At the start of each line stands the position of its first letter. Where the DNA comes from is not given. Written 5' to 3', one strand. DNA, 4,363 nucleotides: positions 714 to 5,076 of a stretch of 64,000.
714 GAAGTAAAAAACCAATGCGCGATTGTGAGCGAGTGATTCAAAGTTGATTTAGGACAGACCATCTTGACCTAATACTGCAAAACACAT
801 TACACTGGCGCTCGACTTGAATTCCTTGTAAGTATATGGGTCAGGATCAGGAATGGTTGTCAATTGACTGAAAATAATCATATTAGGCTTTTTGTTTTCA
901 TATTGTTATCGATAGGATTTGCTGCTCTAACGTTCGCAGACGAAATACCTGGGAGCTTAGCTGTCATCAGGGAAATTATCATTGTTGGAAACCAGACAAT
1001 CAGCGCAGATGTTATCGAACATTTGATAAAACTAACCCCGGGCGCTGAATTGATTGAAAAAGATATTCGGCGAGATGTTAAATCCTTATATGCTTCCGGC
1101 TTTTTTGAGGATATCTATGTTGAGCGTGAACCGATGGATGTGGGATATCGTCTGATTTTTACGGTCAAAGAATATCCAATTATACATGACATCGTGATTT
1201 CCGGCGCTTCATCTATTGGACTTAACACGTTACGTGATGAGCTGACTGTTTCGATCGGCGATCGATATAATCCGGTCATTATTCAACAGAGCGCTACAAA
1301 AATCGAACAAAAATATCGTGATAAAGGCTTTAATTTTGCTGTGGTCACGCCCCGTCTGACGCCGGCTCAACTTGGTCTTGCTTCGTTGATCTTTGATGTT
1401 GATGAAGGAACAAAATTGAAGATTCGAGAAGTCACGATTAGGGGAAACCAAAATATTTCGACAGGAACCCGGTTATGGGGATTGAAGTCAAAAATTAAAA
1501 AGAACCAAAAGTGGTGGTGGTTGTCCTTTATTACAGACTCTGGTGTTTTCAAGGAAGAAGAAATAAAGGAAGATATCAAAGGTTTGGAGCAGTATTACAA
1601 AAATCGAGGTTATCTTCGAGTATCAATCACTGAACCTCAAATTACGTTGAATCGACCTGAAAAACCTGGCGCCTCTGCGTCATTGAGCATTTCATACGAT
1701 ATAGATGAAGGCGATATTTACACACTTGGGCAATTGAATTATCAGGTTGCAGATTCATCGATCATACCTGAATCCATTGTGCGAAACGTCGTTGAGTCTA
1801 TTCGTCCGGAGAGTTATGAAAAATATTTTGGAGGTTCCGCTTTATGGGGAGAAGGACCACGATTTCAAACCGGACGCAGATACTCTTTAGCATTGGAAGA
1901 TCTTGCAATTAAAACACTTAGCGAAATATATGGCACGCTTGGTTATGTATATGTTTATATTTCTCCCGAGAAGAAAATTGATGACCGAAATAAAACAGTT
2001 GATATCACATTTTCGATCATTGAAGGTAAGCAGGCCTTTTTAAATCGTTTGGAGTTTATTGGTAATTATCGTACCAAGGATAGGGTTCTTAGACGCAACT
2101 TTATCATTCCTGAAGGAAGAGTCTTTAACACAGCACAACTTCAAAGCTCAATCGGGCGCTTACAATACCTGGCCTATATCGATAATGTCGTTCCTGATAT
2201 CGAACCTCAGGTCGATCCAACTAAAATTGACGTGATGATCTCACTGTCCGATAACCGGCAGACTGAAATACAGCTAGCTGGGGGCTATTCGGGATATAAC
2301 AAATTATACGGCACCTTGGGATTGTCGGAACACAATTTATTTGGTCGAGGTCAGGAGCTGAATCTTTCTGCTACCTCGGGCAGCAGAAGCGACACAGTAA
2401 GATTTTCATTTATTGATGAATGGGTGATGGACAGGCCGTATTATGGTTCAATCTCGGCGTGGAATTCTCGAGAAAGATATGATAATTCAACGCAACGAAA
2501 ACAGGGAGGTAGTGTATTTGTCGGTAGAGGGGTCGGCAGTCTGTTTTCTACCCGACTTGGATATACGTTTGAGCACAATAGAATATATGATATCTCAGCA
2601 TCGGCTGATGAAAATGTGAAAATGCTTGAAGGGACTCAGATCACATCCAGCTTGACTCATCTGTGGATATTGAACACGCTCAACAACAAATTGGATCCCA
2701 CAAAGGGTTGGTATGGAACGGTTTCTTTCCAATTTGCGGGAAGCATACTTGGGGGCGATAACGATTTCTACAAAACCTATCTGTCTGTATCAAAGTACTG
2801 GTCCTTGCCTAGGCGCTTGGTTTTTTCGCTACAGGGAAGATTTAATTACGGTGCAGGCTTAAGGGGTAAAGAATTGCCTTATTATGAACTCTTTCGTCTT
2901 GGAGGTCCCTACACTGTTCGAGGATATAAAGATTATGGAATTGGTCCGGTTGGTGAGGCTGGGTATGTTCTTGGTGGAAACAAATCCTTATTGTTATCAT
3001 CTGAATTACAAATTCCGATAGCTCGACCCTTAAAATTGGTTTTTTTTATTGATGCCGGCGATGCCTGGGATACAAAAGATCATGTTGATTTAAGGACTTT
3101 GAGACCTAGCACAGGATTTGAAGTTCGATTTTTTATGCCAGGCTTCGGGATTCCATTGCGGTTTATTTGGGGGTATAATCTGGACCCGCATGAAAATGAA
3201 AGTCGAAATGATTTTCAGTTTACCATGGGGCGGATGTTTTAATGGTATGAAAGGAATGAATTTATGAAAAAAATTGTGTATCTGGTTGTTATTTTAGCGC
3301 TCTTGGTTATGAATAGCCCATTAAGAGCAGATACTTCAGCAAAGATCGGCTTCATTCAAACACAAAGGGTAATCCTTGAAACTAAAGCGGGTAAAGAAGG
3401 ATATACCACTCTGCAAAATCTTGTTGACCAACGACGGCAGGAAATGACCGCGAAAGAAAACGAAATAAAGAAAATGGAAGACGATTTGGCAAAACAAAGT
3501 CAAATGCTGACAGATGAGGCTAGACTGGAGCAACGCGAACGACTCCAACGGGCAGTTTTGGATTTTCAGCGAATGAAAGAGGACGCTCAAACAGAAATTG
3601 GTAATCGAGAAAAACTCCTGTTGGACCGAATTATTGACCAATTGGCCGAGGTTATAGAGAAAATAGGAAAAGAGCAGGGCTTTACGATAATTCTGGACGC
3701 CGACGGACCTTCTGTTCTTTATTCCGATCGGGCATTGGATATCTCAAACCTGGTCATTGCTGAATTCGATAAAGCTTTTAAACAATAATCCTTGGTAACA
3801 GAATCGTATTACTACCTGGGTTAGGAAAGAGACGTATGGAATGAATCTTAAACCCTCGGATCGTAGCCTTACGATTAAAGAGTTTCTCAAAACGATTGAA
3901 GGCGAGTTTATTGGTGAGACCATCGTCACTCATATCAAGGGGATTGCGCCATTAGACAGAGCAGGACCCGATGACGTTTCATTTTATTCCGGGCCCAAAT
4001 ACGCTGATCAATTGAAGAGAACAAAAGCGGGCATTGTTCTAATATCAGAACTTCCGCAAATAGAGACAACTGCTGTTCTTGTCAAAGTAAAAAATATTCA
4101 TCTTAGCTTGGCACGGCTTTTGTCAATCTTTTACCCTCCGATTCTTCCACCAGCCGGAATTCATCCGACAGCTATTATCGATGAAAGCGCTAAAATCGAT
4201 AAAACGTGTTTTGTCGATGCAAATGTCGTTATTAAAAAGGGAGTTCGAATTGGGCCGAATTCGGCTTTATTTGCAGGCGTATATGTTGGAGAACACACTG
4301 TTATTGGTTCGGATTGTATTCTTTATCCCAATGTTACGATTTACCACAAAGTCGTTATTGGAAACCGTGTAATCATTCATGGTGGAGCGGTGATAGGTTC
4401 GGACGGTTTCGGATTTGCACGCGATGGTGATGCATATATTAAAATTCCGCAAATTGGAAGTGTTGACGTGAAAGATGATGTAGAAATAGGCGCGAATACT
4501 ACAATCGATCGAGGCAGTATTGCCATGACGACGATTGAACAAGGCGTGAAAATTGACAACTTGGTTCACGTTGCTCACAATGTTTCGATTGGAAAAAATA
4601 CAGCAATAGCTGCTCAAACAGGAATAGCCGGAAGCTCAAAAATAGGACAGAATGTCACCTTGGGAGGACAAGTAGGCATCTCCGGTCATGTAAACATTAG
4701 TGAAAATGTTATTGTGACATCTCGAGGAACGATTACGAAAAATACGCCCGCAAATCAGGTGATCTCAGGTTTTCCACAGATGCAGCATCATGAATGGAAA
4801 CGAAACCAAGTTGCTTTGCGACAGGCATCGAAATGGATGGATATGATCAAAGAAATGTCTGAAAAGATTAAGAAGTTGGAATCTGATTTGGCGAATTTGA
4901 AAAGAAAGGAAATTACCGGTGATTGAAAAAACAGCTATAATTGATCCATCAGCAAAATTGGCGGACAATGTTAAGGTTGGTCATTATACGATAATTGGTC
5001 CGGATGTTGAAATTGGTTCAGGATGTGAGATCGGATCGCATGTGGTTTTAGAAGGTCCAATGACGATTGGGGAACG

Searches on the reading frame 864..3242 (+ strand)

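Call 57: search_protein_families(library=pfam, proteins=[window:864-3242:+], max_evalue=0.00001)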
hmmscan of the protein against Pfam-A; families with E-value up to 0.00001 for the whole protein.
window:864-3242:+ (792 aa): 2 families
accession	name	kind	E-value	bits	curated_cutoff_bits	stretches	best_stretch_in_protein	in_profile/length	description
PF01103.29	Omp85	-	5e-57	194.3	24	1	491-792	1-325/325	Omp85 superfamily domain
PF07244.20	POTRA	-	5.4e-47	158.8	21.3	4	105-182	1-79/79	Surface antigen variable number repeat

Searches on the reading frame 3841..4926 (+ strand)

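Call 57: search_protein_families(library=pfam, proteins=[window:3841-4926:+], max_evalue=0.00001)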
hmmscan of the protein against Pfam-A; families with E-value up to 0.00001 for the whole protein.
window:3841-4926:+ (361 aa): 3 families
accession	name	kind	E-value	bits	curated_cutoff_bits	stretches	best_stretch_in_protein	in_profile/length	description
PF00132.30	Hexapep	-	4.5e-27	93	27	2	152-186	1-35/36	Bacterial transferase hexapeptide (six repeats)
PF04613.19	LpxD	-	1.1e-15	57.6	30.8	1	31-95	3-69/70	UDP-3-O-[3-hydroxymyristoyl] glucosamine N-acyltransferase, LpxD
PF25084.1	LbH_EIF2B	-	7.1e-11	42.5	54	0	108-186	19-94/105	EIF2B subunit epsilon LbH domain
